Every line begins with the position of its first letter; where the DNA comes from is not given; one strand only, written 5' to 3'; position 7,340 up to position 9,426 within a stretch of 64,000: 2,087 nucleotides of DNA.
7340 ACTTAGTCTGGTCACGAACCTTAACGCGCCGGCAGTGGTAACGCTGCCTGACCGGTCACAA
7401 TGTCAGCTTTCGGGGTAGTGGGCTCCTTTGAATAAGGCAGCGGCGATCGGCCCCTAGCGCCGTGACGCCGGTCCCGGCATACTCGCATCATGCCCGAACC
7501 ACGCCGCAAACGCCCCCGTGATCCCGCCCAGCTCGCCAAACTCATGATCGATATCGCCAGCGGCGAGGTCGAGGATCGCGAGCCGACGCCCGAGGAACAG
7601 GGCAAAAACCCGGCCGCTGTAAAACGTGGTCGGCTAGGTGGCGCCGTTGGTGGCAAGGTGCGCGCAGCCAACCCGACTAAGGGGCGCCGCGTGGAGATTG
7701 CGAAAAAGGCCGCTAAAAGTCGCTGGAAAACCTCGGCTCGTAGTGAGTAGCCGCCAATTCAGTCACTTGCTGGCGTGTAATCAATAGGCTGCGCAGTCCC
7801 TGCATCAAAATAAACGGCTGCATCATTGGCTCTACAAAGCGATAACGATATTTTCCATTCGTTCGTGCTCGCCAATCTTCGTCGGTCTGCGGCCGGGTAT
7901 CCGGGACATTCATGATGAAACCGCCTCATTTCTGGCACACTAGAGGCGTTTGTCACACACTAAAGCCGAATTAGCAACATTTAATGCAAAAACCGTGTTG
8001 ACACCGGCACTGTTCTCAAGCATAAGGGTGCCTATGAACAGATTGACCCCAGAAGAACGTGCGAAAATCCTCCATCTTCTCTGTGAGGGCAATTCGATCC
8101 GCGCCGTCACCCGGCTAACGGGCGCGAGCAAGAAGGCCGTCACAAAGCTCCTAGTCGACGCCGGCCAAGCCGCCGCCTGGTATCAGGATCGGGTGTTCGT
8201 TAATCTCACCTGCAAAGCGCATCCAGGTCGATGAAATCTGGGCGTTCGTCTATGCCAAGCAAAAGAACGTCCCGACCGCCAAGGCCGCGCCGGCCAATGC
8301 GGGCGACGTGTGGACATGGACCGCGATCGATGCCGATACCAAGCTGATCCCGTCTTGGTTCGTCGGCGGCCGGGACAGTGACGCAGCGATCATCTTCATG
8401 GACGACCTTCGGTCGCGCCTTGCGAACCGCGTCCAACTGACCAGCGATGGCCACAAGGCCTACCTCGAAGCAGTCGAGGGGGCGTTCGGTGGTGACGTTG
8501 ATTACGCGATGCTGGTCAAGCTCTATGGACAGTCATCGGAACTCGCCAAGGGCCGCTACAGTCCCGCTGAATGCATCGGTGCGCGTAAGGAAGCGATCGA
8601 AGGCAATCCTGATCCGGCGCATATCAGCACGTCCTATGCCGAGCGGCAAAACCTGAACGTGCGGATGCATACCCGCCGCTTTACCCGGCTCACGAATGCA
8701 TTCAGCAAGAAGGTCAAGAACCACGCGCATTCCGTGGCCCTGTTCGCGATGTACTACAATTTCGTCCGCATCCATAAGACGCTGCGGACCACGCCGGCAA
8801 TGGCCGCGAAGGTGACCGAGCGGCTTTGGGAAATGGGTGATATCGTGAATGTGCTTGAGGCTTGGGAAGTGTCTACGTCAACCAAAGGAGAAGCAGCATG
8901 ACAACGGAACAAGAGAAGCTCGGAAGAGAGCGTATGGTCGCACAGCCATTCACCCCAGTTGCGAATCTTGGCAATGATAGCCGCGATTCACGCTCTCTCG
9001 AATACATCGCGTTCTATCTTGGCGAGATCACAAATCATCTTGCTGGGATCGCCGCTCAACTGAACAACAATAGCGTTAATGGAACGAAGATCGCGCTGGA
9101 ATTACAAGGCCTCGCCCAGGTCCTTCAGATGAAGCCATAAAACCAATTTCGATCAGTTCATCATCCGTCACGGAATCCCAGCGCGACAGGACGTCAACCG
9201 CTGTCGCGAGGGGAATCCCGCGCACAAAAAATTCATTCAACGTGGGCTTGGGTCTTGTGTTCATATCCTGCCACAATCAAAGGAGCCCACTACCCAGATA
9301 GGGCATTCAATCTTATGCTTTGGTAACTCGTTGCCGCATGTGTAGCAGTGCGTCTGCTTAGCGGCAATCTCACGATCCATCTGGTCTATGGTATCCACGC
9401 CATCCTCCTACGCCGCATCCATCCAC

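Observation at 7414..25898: Two related IS1/IS1595-superfamily elements each carry a conserved small arginine-rich accessory ORF plus cargo genes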

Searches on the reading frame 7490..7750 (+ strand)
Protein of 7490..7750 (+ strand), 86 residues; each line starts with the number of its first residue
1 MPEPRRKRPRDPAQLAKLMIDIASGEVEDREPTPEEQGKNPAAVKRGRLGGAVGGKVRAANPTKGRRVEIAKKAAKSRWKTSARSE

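Call 6: search_protein_families(library=pfam, proteins=[window:7490-7750:+], max_evalue=0.1)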
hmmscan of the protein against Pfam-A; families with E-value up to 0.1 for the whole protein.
window:7490-7750:+ (86 aa): 0 families

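Call 7: search_protein_families(library=ncbifam, proteins=[window:7490-7750:+], max_evalue=0.1)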
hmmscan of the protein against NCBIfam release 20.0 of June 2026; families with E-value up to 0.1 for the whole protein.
window:7490-7750:+ (86 aa): 0 families

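Call 70: search_protein_families(library=phrogs, proteins=[window:7490-7750:+], max_evalue=0.01)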
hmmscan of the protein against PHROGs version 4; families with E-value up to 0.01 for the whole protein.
window:7490-7750:+ (86 aa): 1 family
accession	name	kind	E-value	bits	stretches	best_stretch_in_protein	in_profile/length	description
phrog_2384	-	unknown function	0.001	19.4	1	50-81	7-38/338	-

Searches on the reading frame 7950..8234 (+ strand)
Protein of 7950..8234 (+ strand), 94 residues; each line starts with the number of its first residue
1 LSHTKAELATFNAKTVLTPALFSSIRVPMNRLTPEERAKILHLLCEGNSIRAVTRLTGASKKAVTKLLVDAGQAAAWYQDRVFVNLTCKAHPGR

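Call 6: search_protein_families(library=pfam, proteins=[window:7950-8234:+], max_evalue=0.1)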
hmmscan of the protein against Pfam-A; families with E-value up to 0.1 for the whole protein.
window:7950-8234:+ (94 aa): 6 families
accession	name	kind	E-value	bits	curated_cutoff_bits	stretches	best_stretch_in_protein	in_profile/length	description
PF13936.12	HTH_38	-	4.7e-05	23.5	27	1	31-61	4-34/44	Helix-turn-helix domain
PF13384.12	HTH_23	-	0.00094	19.4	24.6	1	33-67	3-37/50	Homeodomain-like domain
PF16509.11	KORA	-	0.0018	18.8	26.7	1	17-74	1-57/84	TrfB plasmid transcriptional repressor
PF13542.12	HTH_Tnp_ISL3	-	0.0099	15.8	27.4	1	37-66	17-45/51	Helix-turn-helix domain of transposase family ISL3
PF19575.5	HTH_58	-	0.04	14.3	23.8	1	31-72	6-51/62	Helix-turn-helix domain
PF15612.11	WHIM1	-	0.091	12.8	19.1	0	32-46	19-33/46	WSTF, HB1, Itc1p, MBD9 motif 1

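Call 7: search_protein_families(library=ncbifam, proteins=[window:7950-8234:+], max_evalue=0.1)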
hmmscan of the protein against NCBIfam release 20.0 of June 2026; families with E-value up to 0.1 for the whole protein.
window:7950-8234:+ (94 aa): 2 families
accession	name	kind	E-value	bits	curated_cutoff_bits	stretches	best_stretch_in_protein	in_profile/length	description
NF033558.1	transpos_IS1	equivalog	0.0068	16.4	100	1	33-73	41-81/199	IS1 family transposase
NF009188.0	PRK12536.1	subfamily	0.012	15.6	250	1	29-68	136-174/190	RNA polymerase sigma factor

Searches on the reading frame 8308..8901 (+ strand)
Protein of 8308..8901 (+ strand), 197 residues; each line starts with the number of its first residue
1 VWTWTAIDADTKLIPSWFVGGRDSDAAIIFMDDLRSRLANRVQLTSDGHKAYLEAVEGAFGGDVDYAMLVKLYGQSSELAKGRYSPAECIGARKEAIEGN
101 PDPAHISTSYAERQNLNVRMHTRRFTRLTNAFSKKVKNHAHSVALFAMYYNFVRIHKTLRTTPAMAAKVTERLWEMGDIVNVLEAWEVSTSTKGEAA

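Call 6: search_protein_families(library=pfam, proteins=[window:8308-8901:+], max_evalue=0.1)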
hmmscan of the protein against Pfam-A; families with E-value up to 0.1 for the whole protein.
window:8308-8901:+ (197 aa): 3 families
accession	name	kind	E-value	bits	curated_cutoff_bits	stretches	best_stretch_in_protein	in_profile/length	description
PF03400.19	DDE_Tnp_IS1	-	0.0001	23.1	24.1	1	106-146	84-124/131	IS1 transposase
PF13610.12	DDE_Tnp_IS240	-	0.00045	20.8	27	1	3-57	20-75/139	DDE domain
PF02466.24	Tim17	-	0.044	14.5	32.7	1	106-154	31-67/111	Tim17/Tim22/Tim23/Pmp24 family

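Call 7: search_protein_families(library=ncbifam, proteins=[window:8308-8901:+], max_evalue=0.1)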
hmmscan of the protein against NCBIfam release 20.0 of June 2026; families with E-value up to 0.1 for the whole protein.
window:8308-8901:+ (197 aa): 3 families
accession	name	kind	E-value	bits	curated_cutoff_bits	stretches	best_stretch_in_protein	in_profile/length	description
NF033587.1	transpos_IS6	equivalog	2.1e-08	34.1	125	1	1-58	84-142/202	IS6 family transposase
NF033558.1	transpos_IS1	equivalog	0.00025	21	100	1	1-57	114-168/199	IS1 family transposase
NF045961.1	MAG5150_fam_LP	equivalog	0.028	13.8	80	1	128-161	220-252/331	MAG5150 family histidine triad lipoprotein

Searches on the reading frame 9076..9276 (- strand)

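Call 6: search_protein_families(library=pfam, proteins=[window:9076-9276:-], max_evalue=0.1)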
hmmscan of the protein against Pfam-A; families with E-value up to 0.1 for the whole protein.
window:9076-9276:- (66 aa): 1 family
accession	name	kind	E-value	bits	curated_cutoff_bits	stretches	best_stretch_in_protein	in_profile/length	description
PF23698.1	ORF29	-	0.039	14.3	27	1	4-36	30-62/63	ORF29-like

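Call 7: search_protein_families(library=ncbifam, proteins=[window:9076-9276:-], max_evalue=0.1)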
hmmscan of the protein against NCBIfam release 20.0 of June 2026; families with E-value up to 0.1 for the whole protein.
window:9076-9276:- (66 aa): 0 families

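Call 70: search_protein_families(library=phrogs, proteins=[window:9076-9276:-], max_evalue=0.01)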
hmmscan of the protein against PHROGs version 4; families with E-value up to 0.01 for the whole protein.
window:9076-9276:- (66 aa): 0 families
